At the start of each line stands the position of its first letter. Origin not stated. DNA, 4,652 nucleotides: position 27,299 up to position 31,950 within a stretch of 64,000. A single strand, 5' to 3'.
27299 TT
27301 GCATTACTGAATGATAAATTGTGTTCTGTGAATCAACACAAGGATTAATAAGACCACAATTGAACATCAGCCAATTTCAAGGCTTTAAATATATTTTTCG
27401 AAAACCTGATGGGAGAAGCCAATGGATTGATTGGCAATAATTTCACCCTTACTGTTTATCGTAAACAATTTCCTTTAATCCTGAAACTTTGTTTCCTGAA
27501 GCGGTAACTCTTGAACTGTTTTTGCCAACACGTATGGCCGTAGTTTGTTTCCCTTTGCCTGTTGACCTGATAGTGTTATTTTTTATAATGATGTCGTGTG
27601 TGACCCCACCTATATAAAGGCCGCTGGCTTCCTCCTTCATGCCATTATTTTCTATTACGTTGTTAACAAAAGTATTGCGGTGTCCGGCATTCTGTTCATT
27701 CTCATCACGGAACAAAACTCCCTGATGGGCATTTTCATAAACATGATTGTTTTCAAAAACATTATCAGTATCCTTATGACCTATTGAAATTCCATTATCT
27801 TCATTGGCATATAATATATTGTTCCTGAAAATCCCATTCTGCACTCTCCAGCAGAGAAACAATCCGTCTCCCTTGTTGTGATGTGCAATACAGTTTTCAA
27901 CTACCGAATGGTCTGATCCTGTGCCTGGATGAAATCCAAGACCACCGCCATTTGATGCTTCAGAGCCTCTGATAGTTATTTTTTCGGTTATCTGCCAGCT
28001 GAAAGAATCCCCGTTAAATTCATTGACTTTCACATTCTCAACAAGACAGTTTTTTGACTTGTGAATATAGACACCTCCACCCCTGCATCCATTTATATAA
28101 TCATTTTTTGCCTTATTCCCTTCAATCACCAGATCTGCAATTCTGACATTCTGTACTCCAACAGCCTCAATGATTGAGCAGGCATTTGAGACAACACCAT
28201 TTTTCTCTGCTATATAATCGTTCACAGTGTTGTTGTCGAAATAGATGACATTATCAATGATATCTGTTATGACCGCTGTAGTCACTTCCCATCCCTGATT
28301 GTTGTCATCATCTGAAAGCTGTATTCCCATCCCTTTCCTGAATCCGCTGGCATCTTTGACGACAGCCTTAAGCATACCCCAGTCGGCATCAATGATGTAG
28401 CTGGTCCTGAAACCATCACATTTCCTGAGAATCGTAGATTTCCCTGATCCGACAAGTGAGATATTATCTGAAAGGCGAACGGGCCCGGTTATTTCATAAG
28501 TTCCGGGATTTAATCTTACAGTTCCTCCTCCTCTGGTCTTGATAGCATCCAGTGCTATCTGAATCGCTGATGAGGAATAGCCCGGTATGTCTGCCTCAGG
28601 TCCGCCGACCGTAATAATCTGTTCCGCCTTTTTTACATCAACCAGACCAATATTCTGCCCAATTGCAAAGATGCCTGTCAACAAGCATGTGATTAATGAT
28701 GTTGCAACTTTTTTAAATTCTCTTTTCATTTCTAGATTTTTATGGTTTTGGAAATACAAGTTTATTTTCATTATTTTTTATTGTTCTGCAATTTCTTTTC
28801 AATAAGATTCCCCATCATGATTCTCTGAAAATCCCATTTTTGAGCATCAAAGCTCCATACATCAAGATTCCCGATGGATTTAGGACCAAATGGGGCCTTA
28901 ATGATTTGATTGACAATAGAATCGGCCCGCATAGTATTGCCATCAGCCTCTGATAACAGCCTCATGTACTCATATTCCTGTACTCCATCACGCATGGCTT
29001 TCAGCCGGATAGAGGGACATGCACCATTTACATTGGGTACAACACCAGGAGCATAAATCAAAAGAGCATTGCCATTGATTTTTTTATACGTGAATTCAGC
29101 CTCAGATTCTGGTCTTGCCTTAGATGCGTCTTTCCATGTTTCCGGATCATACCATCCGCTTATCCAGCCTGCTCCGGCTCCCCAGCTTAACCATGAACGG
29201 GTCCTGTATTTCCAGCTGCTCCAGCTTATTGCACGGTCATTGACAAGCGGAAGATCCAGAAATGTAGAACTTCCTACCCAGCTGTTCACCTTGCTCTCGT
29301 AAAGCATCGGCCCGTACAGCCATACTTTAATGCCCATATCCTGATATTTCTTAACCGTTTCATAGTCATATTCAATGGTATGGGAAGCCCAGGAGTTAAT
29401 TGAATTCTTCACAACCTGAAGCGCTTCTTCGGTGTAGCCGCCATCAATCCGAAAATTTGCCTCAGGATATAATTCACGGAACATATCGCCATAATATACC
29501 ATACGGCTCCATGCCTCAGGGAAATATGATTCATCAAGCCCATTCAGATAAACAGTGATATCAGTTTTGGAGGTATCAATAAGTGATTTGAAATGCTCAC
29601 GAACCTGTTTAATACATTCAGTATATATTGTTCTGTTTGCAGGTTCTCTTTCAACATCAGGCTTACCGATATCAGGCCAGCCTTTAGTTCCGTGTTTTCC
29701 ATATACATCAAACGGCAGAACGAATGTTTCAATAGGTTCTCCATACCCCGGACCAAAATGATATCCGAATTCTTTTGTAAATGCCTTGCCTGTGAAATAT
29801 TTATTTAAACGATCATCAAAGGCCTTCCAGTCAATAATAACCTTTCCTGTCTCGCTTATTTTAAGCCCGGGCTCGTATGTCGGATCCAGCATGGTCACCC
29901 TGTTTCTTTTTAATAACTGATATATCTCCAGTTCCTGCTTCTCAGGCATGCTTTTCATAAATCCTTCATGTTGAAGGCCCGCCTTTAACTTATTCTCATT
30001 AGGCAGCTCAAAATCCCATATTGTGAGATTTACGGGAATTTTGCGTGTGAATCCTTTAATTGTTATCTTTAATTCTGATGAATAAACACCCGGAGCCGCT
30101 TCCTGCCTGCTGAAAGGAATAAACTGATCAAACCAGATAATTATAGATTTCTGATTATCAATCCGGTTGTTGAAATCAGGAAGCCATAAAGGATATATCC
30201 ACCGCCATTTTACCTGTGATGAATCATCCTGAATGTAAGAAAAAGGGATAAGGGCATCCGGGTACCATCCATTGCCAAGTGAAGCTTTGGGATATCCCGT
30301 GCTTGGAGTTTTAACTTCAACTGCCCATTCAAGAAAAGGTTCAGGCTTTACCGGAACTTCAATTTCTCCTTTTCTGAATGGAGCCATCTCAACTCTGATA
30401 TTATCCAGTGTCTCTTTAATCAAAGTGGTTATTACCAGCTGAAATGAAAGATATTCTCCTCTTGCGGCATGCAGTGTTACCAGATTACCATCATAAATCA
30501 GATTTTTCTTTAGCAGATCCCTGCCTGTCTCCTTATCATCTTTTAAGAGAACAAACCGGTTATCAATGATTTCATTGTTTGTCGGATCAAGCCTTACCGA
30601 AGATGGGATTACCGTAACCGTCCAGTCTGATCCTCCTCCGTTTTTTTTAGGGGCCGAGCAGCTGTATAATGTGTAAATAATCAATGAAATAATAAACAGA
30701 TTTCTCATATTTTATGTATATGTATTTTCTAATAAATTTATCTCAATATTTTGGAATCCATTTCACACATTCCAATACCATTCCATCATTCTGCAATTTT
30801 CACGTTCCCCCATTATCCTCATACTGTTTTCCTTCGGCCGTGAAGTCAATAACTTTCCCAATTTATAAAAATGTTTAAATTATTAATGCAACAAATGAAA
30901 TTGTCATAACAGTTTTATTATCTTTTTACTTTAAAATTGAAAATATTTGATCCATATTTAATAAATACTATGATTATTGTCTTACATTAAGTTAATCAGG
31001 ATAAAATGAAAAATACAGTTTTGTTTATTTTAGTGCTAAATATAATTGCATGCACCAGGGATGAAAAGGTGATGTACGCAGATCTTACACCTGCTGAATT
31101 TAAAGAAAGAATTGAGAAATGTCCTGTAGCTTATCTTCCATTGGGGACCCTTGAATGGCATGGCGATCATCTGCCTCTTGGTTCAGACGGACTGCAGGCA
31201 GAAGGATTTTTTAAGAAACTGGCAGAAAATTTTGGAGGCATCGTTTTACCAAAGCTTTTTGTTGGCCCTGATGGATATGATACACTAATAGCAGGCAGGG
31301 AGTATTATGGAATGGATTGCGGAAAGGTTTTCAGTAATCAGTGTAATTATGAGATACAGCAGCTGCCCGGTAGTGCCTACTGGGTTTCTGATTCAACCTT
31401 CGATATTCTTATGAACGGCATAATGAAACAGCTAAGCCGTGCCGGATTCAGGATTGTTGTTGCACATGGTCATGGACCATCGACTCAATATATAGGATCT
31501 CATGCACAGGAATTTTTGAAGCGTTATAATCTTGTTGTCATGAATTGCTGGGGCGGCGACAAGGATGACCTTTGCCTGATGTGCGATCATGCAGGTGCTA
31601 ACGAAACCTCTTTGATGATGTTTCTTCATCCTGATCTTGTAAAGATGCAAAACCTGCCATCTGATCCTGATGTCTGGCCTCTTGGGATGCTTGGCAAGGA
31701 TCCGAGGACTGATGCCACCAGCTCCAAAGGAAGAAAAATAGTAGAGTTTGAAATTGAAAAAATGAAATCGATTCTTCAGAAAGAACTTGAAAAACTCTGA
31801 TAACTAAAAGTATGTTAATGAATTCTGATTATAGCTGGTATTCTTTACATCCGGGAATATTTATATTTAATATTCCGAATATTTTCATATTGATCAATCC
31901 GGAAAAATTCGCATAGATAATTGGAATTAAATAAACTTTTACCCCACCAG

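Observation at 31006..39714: Exported amide/C-N bond hydrolase cluster of unknown substrate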

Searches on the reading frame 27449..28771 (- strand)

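Call 7: search_protein_families(library=pfam, proteins=[window:27449-28771:-], max_evalue=0.001)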
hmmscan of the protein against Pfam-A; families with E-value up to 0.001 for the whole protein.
window:27449-28771:- (440 aa): 3 families
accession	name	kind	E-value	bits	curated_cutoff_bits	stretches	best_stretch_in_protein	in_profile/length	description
PF13229.12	Beta_helix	-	3.8e-17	62.8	25.9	1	220-368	12-158/158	Right handed beta helix region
PF12708.12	Pect-lyase_RHGA_epim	-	5e-10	40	27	1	66-299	17-208/213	Rhamnogalacturonase A/epimerase, pectate lyase-like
PF05048.19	NosD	-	1.6e-08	34.7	23.6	1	189-373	7-174/212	Periplasmic copper-binding protein (NosD)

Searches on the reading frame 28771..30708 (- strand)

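Call 7: search_protein_families(library=pfam, proteins=[window:28771-30708:-], max_evalue=0.001)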
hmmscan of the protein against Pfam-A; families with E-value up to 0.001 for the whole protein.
window:28771-30708:- (645 aa): 1 family
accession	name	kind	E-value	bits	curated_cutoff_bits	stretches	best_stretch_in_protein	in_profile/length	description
PF13320.12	GH123_cat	-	4.7e-07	29.9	23.1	1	356-585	125-324/324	Glycoside hydrolase 123, catalytic domain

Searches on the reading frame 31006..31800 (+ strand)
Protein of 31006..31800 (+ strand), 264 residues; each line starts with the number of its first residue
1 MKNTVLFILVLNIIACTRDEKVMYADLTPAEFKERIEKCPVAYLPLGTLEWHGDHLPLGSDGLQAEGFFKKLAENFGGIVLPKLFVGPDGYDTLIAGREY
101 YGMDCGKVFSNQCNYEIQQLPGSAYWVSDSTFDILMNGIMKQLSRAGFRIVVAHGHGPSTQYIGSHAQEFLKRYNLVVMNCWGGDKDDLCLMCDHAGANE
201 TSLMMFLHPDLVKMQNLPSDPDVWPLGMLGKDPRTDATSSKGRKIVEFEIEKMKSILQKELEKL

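Call 5: search_protein_families(library=pfam, proteins=[window:31006-31800:+], max_evalue=0.01)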
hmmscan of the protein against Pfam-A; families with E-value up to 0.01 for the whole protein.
window:31006-31800:+ (264 aa): 1 family
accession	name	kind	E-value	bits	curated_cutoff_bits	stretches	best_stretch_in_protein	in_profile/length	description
PF02633.19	Creatininase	-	5.5e-30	105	31.3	1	25-252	1-233/238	Creatinine amidohydrolase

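Call 6: search_protein_families(library=ncbifam, proteins=[window:31006-31800:+], max_evalue=0.01)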
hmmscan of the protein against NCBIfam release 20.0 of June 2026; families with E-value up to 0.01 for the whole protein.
window:31006-31800:+ (264 aa): 3 families
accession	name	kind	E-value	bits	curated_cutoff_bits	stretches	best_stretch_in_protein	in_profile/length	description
TIGR04448.1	creatininase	equivalog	1.8e-19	70.4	235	2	27-87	2-62/246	creatininase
TIGR03964.1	mycofact_creat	equivalog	4.5e-12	46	172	2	135-216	85-161/228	mycofactocin biosynthesis peptidyl-dipeptidase MftE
NF041098.2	diketo_inos_hlase_IolN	equivalog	3.6e-09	36.1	245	1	18-93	3-78/307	3-dehydro-scyllo-inosose hydrolase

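Call 36: search_solved_structures(query=window:31006-31800:+, max_evalue=0.001)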
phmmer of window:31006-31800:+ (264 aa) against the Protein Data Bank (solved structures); distinct sequences matched with E-value up to 0.001: 6.
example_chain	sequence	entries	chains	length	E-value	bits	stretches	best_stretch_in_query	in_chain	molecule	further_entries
3a6e_A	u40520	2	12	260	7.9e-11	45.1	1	21-90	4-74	Creatinine amidohydrolase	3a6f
1j2t_A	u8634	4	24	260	9.7e-11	44.8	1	21-90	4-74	creatinine amidohydrolase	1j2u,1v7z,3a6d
3a6j_A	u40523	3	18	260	1e-10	44.8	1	21-90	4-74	Creatinine amidohydrolase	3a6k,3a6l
1q3k_A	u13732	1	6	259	1.2e-10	44.5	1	22-90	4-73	creatininase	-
3a6g_A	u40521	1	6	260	1.9e-10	43.9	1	21-92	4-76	Creatinine amidohydrolase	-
3a6h_A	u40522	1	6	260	2.7e-10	43.4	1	21-90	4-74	Creatinine amidohydrolase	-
